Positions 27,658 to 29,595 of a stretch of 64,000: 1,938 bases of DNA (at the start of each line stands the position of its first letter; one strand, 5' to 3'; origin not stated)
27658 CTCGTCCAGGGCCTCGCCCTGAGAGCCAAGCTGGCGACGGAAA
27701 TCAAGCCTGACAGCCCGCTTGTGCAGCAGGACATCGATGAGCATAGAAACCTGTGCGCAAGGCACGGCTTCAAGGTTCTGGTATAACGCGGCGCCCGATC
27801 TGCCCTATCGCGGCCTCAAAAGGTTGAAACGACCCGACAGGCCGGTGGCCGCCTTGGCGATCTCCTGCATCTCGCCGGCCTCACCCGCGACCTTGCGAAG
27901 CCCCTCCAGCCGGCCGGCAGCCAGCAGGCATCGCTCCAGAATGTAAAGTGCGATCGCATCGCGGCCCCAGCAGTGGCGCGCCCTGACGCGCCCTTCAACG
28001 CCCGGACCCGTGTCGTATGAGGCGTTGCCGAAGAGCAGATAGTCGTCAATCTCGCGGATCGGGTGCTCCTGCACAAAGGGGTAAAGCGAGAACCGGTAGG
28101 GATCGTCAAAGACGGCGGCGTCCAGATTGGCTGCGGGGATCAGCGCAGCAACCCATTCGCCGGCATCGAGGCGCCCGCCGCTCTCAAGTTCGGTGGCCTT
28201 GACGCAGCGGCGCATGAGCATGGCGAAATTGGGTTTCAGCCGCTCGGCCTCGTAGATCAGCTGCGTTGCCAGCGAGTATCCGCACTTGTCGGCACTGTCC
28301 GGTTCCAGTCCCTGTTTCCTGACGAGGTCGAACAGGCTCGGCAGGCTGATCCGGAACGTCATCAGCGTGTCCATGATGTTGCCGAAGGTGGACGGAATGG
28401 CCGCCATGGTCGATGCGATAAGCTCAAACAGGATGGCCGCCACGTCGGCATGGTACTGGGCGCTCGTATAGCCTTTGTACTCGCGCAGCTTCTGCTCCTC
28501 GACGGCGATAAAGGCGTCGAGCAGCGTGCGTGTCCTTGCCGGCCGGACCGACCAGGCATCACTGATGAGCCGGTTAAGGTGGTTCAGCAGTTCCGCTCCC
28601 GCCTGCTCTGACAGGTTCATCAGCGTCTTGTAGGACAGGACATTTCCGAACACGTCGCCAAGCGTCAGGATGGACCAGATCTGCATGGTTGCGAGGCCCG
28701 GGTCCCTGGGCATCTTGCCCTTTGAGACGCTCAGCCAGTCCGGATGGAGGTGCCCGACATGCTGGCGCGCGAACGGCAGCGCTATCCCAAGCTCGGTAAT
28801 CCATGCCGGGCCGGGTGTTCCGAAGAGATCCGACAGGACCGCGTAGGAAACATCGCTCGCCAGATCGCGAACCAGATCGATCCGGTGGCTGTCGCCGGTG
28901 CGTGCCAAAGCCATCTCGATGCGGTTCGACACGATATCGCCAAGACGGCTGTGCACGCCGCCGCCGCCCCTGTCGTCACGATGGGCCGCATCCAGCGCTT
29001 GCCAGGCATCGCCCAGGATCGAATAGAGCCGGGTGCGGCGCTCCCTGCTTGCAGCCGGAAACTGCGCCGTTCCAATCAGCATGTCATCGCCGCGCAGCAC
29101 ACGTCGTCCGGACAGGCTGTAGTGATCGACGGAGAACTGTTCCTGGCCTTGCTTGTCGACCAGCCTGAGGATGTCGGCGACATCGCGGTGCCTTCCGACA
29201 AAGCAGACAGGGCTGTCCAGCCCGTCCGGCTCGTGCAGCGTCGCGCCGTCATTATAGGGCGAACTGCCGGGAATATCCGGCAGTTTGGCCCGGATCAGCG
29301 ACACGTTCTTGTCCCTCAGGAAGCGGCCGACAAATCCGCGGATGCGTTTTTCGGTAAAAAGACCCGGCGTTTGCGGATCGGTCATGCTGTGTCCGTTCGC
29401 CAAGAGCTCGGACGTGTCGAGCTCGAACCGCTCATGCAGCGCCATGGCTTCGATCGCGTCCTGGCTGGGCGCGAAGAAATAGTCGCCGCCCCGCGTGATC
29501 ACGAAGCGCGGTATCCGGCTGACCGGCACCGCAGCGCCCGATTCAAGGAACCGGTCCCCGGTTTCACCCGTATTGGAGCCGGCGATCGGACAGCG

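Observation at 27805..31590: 1261-aa fusion of a DyP-type peroxidase with a P450-like domain that has an atypical cysteine loop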

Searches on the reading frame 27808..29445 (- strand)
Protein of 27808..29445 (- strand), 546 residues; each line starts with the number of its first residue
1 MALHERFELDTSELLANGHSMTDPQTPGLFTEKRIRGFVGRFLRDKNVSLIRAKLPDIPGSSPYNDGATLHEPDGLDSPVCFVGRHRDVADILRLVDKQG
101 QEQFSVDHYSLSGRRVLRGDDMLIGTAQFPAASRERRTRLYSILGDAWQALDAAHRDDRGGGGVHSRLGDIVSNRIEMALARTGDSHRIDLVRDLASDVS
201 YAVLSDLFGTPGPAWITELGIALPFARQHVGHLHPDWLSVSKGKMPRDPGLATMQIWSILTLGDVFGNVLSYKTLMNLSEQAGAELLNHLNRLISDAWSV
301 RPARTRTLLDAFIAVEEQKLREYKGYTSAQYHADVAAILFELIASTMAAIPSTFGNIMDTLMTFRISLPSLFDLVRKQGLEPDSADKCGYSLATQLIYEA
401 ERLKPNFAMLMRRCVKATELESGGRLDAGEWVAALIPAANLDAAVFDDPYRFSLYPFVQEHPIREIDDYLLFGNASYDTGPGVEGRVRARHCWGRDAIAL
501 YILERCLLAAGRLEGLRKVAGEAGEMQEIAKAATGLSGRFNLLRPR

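Call 28: search_protein_representatives(protein=window:27808-29445:-)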
Query: 546 residues. Proteins with E-value up to 0.001 (for the whole library): 151; up to 1e-10: 112; up to 1e-30: 62. The best 150 are listed.
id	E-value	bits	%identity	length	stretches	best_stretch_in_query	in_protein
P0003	0.0e+00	1047.8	84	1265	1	1-545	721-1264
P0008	1.7e-123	429.6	46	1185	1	5-541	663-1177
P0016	1.5e-111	390.2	43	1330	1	15-541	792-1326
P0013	5.4e-110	385.1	46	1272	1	13-540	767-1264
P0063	2.6e-105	369.6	43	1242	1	16-546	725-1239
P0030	1.7e-103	363.6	46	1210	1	5-541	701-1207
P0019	1.1e-101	357.7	41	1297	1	21-542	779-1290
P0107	2.6e-100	353.1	46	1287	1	4-542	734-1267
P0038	3.6e-100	352.6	44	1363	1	21-540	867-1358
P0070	4.9e-100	352.2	43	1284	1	16-541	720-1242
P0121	4.8e-97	342.3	39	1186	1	7-542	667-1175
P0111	3.2e-96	339.6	43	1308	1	74-545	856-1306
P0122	3.7e-95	336.1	42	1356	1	25-540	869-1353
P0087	5.7e-95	335.5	42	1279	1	2-541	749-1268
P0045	5.1e-94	332.4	40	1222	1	3-545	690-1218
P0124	2.8e-92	326.6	44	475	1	78-545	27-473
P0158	5.8e-46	173.8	30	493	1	73-531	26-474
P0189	1.4e-19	86.7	30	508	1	25-540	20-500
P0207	1.7e-14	69.9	27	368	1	181-540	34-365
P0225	2.9e-09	52.6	28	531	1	83-451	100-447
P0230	3.7e-08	49.0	30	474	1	75-456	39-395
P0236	1.2e-06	44.0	27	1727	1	77-518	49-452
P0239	9.5e-06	41.0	27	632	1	82-494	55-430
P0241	2.1e-05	39.9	25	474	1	79-517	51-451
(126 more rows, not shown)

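Call 29: predict_structure(alignment_id=A1)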
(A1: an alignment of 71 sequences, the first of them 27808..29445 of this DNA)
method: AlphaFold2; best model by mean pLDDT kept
length: 546 residues; sequences in the alignment: 71
mean_pLDDT: 86.6   pTM: 0.88
mean pLDDT of the five models: 86.6, 86.1, 85.1, 84.7, 84.0
residues with pLDDT >= 90: 362; 70-90: 90; 50-70: 75; < 50: 19
segments of 3 or more residues with pLDDT < 50: 1-6, 18-26
pLDDT, mean of each block of 10 residues (from residue 1): 49 53 50 90 96 78 61 68 96 91 90 90 82 89 94 90 92 98 97 98 98 94 69 61 83 95 76 80 97 98 97 98 97 97 94 96 96 94 84 95 91 95 96 95 97 94 92 60 52 71 97 97 90 94 95
secondary structure, 60 per line:
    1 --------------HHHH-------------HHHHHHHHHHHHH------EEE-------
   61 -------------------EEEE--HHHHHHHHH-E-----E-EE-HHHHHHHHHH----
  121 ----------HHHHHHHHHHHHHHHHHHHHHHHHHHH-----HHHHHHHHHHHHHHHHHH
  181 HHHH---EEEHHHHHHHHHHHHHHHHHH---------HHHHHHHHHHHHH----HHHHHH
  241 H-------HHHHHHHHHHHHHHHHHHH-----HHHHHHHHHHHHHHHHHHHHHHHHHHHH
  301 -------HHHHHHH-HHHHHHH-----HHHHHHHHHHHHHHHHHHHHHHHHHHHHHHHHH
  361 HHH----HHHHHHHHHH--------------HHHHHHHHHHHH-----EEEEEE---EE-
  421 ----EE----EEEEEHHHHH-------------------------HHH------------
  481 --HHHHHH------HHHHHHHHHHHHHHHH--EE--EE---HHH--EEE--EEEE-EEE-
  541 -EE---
elements in order: H15-18 H32-44 E51-53 E80-83 H86-94 H107-116 H131-157 H163-184 E188-190 H191-208 H218-230 H235-241 H249-267 H273-300 H308-314 H316-322 H328-363 H368-377 H392-403 E409-414 E431-435 H436-440 H483-488 H495-510 E527-529 E532-535 E537-539
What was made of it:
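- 27808..29355 (-): Divergent P450 domain, about aa 746-1261. AF2 pLDDT 86.6, pTM 0.88 (call 29).
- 27988..28020 (-): Lineage-specific 11-aa insertion in the Cys loop (aa 1191-1201). Model pLDDT is 52-60 here (call 29).
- The AF2 model is confident (call 29).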

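Call 32: fold_search(model_id=the predicted structure, library=pdb)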
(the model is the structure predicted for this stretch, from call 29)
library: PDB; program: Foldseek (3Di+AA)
matches with E <= 10: 1697; with E <= 0.001: 1631
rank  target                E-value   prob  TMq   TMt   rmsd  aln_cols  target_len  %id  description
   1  3buj                  2.6e-13  1.00  0.51  0.68   5.4       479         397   19  Crystal Structure of CalO2 (released 2008-04-29)
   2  8abo                  9.4e-13  1.00  0.52  0.71   6.7       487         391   15  Crystal structure of a staphylococcal orthologue of CYP134A1 (CYPX) in complex with a fragment (released 2023-07-12)
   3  6laa                  1.4e-12  1.00  0.52  0.39   5.6       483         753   15  Crystal structure of full-length CYP116B46 from Tepidiphilus thermophilus (released 2020-06-10)
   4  3eje_D                1.9e-12  1.00  0.53  0.73   6.7       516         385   13  Crystal Structure of P450BioI in complex with octadec-9Z-enoic acid ligated Acyl Carrier Protein (released 2008-10-07)
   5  5gwe_A                2.0e-12  1.00  0.53  0.69   6.8       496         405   17  cytochrome P450 CREJ (released 2017-07-12)
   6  8aa7                  2.4e-12  1.00  0.53  0.71   6.6       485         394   15  Crystal structure of a staphylococcal orthologue of CYP134A1 (CYPX) in complex with a heme coordinated fragment (released 2023-07-12)
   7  3eje_H                2.8e-12  1.00  0.55  0.75   6.2       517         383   13  Crystal Structure of P450BioI in complex with octadec-9Z-enoic acid ligated Acyl Carrier Protein (released 2008-10-07)
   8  8a8l                  2.8e-12  1.00  0.52  0.69   6.7       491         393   16  Crystal structure of a staphylococcal orthologue of CYP134A1 (CYPX) in complex with a heme-coordinated fragment (released 2023-07-05)
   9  7ow9                  3.1e-12  1.00  0.53  0.71   6.6       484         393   16  Crystal structure of a staphylococcal orthologue of CYP134A1 (CYPX) in complex with Cyclo-L-leucyl-L-leucine (released 2021-08-25)
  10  3nc3_A                3.3e-12  1.00  0.52  0.72   7.1       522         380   14  CYP134A1 structure with a closed substrate binding loop (released 2010-08-11)
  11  3ejd_D                3.4e-12  1.00  0.54  0.74   6.4       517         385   14  Crystal Structure of P450BioI in complex with hexadec-9Z-enoic acid ligated Acyl Carrier Protein (released 2008-10-07)
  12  3ejd_B                3.6e-12  1.00  0.54  0.75   6.4       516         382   14  Crystal Structure of P450BioI in complex with hexadec-9Z-enoic acid ligated Acyl Carrier Protein (released 2008-10-07)
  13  3ejd_F                4.1e-12  1.00  0.55  0.76   6.3       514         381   14  Crystal Structure of P450BioI in complex with hexadec-9Z-enoic acid ligated Acyl Carrier Protein (released 2008-10-07)
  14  8a91                  4.3e-12  1.00  0.52  0.70   6.8       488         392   15  Crystal structure of a staphylococcal orthologue of CYP134A1 (CYPX) in complex with a heme-coordinated fragment (released 2023-07-05)
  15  3eje_F                4.7e-12  1.00  0.53  0.73   6.7       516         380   13  Crystal Structure of P450BioI in complex with octadec-9Z-enoic acid ligated Acyl Carrier Protein (released 2008-10-07)
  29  7tlo_B                1.1e-11  1.00  0.53  0.70   6.5       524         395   15  X-ray crystal structure of substrate free cytochrome P450 CYP142A3 from Mycobacterium Marinum (released 2022-09-14)
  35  7wzm                  1.4e-11  1.00  0.55  0.64   6.4       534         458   16  Crystal structure of Cytochrome P450 184A1 from streptomyces avermitilis in complex with Oleic acid (released 2023-02-22)
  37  8q5j                  1.5e-11  1.00  0.51  0.69   5.3       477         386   19  Cytochrome P450 monooxygenase from Streptomyces scabiei (SscaCYP) (released 2024-04-03)
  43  3p3z                  2.0e-11  1.00  0.50  0.64   6.2       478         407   16  Crystal Structure of the Cytochrome P450 Monooxygenase AurH from Streptomyces Thioluteus in Complex with Ancymidol (released 2011-02-16)
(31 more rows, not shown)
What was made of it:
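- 27808..29355 (-): Foldseek gives 1631 PDB matches at E<=1e-3; all 50 listed are P450s (call 32).
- On Cytochrome P450 superfamily: Foldseek top hit 2.6e-13, target TM about 0.7, and all 50 listed matches are P450s (call 32).
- Checked: AF2 model vs P450 structures, Foldseek E=2.6e-13 (calls 29, 32).
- Foldseek neighbours include cross-linking P450s such as P450Blt, RufO and CYP134A1 (call 32).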

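Call 36: search_protein_families(library=pfam, proteins=[P0236, P0239, P0241, P0230, P0189, P0225, P0158, P0124], max_evalue=0.01)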
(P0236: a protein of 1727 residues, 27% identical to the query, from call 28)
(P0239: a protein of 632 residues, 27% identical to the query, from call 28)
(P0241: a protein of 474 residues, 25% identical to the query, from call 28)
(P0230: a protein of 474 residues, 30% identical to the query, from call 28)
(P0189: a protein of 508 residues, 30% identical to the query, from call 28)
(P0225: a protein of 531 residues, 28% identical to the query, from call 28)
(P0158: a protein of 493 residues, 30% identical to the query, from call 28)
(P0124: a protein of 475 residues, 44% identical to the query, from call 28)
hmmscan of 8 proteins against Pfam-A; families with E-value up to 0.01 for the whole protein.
P0236 (1727 aa): 1 family
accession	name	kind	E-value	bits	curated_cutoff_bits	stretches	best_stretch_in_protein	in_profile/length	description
PF00067.27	p450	-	1.8e-11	43.9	22.8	1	334-434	326-418/462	Cytochrome P450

P0239 (632 aa): 1 family
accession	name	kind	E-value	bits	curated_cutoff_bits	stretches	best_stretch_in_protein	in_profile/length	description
PF00067.27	p450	-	8.8e-11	41.7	22.8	1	336-410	327-405/462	Cytochrome P450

P0241 (474 aa): 1 family
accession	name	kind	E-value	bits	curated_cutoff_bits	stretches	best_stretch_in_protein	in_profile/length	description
PF00067.27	p450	-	1.3e-08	34.5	22.8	1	334-390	326-383/462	Cytochrome P450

P0230 (474 aa): 1 family
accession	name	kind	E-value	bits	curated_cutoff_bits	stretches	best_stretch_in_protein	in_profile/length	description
PF00067.27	p450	-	1.8e-11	44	22.8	1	335-425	326-425/462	Cytochrome P450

P0189 (508 aa): 1 family
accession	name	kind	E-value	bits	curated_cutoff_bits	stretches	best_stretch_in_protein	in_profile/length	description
PF00067.27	p450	-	1.8e-15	57.1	22.8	1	64-469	44-427/462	Cytochrome P450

P0225 (531 aa): 1 family
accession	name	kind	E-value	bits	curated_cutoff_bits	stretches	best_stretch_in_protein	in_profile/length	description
PF00067.27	p450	-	2.7e-14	53.2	22.8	1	253-472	188-416/462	Cytochrome P450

P0158 (493 aa): 1 family
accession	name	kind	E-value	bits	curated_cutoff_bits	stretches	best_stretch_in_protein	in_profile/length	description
PF00067.27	p450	-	1.1e-14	54.5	22.8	1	337-446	316-421/462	Cytochrome P450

P0124 (475 aa): 0 families
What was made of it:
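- On Cytochrome P450 superfamily: Seven of eight relatives scanned pass with 34-57 bits (call 36).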

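Call 66: find_encoding_contigs(protein=P0124, flank=6000, max_places=2)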
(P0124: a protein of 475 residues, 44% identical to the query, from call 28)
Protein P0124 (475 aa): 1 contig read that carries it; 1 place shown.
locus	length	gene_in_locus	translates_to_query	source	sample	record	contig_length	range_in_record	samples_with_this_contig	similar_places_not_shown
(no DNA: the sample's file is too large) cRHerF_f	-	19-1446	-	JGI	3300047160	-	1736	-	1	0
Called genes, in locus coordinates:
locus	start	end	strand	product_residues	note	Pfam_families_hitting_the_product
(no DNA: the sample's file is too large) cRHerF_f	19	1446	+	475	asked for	-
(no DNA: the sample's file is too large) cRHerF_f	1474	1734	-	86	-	?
